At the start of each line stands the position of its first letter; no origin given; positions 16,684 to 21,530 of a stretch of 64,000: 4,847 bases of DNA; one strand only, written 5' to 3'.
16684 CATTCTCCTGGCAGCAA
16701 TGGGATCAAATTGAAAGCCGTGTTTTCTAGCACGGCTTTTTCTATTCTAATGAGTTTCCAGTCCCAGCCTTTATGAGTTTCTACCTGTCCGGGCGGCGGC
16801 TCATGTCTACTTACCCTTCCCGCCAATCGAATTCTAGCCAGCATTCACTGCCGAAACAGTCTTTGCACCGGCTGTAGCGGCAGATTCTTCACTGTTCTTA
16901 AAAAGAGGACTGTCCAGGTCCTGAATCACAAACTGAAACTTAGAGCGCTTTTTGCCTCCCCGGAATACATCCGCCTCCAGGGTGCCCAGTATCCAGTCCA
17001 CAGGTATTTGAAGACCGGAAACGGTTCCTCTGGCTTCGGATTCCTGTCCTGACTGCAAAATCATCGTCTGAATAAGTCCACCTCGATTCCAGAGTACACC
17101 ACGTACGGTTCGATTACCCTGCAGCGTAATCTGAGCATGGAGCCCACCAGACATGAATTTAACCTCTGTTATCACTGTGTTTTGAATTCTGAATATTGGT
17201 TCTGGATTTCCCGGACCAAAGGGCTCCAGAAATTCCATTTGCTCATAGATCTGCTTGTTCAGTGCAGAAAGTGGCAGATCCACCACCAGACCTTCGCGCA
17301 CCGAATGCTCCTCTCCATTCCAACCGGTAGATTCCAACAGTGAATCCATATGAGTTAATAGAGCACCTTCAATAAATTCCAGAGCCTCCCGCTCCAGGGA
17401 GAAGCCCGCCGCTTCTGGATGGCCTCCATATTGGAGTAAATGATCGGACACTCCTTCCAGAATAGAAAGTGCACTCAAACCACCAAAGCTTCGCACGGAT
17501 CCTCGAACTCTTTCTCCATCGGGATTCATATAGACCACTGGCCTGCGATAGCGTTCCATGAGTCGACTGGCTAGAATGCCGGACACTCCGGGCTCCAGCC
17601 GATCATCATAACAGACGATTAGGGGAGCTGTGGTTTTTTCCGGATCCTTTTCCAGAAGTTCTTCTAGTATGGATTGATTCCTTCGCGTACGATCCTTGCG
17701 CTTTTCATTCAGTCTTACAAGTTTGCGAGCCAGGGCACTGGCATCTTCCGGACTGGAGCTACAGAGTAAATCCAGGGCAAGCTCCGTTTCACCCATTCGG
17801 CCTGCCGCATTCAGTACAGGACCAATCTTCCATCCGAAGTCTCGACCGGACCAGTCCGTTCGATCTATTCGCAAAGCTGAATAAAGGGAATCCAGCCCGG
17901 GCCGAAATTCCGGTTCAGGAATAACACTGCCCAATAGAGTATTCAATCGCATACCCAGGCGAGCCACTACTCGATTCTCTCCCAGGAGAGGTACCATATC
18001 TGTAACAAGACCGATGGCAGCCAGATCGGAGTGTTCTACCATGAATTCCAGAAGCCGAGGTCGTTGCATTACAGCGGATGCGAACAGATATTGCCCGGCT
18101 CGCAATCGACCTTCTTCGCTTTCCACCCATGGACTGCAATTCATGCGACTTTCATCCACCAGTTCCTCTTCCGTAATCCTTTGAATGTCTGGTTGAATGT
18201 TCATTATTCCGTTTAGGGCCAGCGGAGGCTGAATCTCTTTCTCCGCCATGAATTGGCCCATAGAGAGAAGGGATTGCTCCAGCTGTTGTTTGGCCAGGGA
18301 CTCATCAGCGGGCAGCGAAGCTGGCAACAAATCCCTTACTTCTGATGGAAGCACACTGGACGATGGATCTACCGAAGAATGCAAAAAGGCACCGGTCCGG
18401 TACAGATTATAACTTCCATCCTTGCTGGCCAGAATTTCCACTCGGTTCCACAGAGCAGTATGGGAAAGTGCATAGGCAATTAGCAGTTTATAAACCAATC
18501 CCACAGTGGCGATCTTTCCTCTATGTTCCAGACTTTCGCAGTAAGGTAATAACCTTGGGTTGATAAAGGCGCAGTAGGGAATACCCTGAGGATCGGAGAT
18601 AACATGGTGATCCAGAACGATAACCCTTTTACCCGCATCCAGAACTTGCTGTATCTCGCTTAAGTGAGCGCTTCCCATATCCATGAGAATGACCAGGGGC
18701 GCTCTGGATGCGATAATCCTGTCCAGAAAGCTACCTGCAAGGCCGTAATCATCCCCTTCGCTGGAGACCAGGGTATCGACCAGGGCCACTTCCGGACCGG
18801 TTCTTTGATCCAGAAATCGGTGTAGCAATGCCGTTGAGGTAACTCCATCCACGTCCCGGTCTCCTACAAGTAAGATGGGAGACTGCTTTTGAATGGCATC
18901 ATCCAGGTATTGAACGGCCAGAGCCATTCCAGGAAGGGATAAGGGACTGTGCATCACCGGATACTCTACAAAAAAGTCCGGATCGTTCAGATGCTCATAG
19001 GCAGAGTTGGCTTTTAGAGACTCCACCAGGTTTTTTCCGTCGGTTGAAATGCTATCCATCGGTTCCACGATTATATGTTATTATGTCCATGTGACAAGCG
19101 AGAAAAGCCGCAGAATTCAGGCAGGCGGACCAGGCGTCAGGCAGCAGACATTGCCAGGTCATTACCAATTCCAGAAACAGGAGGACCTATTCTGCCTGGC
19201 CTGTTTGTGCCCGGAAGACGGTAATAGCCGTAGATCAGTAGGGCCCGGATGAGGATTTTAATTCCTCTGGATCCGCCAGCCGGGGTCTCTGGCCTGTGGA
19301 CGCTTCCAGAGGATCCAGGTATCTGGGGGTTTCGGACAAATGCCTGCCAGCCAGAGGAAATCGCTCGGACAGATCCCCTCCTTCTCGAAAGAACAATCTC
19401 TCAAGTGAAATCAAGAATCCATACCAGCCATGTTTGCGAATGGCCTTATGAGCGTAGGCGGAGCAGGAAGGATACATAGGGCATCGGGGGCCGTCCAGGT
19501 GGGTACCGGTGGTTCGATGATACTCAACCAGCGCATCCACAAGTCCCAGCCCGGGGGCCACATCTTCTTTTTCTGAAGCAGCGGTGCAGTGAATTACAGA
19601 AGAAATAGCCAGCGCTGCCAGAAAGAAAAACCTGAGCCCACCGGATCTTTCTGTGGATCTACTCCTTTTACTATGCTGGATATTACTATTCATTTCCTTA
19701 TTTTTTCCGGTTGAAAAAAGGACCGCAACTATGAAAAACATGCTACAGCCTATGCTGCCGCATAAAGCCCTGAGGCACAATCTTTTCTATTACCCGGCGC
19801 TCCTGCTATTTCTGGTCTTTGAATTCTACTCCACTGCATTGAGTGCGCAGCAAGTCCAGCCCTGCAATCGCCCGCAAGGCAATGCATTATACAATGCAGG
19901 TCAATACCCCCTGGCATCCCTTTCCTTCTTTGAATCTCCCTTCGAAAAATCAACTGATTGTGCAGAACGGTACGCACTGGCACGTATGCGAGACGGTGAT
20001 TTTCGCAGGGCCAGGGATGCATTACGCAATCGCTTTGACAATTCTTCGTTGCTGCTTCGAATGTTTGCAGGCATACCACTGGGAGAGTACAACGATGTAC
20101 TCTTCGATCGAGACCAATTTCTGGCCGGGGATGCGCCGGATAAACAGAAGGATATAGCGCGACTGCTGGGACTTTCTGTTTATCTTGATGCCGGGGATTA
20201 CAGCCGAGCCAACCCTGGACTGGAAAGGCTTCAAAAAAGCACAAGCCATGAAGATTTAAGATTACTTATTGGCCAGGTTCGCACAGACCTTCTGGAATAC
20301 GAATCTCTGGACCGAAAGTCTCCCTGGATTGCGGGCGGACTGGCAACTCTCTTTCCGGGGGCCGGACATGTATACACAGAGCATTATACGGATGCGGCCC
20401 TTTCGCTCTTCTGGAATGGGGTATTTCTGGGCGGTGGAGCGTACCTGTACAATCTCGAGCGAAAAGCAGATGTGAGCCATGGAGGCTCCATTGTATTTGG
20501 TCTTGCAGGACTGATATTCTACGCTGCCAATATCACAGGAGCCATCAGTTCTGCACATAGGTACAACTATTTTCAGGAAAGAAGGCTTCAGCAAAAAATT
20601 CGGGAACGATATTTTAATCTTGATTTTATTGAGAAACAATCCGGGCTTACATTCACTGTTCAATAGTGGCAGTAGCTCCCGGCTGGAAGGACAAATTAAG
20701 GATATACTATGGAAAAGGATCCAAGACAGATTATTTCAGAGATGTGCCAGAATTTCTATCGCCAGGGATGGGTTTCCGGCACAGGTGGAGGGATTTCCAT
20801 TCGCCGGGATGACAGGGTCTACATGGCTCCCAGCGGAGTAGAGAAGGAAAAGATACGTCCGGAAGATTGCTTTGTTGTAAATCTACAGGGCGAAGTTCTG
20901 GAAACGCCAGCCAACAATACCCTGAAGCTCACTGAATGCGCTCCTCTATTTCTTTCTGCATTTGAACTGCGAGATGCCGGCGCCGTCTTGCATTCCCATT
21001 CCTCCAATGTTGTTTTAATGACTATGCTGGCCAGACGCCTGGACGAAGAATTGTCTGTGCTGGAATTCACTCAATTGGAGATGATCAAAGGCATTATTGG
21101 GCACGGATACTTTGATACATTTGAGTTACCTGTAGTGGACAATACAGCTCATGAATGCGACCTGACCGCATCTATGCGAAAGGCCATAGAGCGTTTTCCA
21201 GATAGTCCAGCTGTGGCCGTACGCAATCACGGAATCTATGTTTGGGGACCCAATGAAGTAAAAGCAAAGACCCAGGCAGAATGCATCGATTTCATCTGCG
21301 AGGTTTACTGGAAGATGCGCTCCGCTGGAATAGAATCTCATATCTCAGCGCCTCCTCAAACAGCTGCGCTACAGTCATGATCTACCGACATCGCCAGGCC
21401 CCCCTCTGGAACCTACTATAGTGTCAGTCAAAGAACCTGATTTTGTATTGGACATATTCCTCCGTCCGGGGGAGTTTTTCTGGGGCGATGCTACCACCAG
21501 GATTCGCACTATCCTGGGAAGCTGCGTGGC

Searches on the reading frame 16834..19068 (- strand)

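Call 17: search_protein_families(library=pfam, proteins=[window:16834-19068:-], max_evalue=0.00001)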
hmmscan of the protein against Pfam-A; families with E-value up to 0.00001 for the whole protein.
window:16834-19068:- (744 aa): 3 families
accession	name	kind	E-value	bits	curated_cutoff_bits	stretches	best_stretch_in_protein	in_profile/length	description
PF01368.27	DHH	-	5.4e-15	56.2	28.1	1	65-197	2-103/125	DHH family, N-terminal domain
PF17768.7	RecJ_OB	-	8.7e-15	55.1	27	1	597-715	4-105/107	RecJ OB domain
PF02272.25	DHHA1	-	8.9e-11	42.6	25.9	1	482-564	3-90/102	DHHA1 domain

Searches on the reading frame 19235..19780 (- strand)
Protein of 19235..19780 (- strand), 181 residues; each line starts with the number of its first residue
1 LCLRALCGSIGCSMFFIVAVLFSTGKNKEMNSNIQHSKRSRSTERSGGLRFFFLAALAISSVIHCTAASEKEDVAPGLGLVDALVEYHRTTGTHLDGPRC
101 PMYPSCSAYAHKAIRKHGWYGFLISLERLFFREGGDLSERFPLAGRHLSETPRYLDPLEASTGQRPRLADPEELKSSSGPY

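Call 19: search_protein_families(library=pfam, proteins=[window:19235-19780:-], max_evalue=0.001)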
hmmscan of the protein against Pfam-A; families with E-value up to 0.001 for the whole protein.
window:19235-19780:- (181 aa): 1 family
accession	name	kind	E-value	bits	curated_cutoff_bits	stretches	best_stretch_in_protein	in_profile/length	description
PF01809.23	YidD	-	1.6e-08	34.6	27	1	84-129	7-53/67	Putative membrane protein insertion efficiency factor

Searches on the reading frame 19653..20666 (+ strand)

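Call 19: search_protein_families(library=pfam, proteins=[window:19653-20666:+], max_evalue=0.001)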
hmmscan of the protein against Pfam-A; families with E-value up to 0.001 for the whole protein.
window:19653-20666:+ (337 aa): 1 family
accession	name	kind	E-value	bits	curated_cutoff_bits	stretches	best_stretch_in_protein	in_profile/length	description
PF20382.3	DUF6677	-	0.00082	20.4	24.3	0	230-294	5-75/116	Family of unknown function (DUF6677)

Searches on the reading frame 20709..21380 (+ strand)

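Call 19: search_protein_families(library=pfam, proteins=[window:20709-21380:+], max_evalue=0.001)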
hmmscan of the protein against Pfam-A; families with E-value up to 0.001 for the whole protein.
window:20709-21380:+ (223 aa): 1 family
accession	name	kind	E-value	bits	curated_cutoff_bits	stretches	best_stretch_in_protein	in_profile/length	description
PF00596.27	Aldolase_II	-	9.6e-39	133.6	22.2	1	9-201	3-183/183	Class II Aldolase and Adducin N-terminal domain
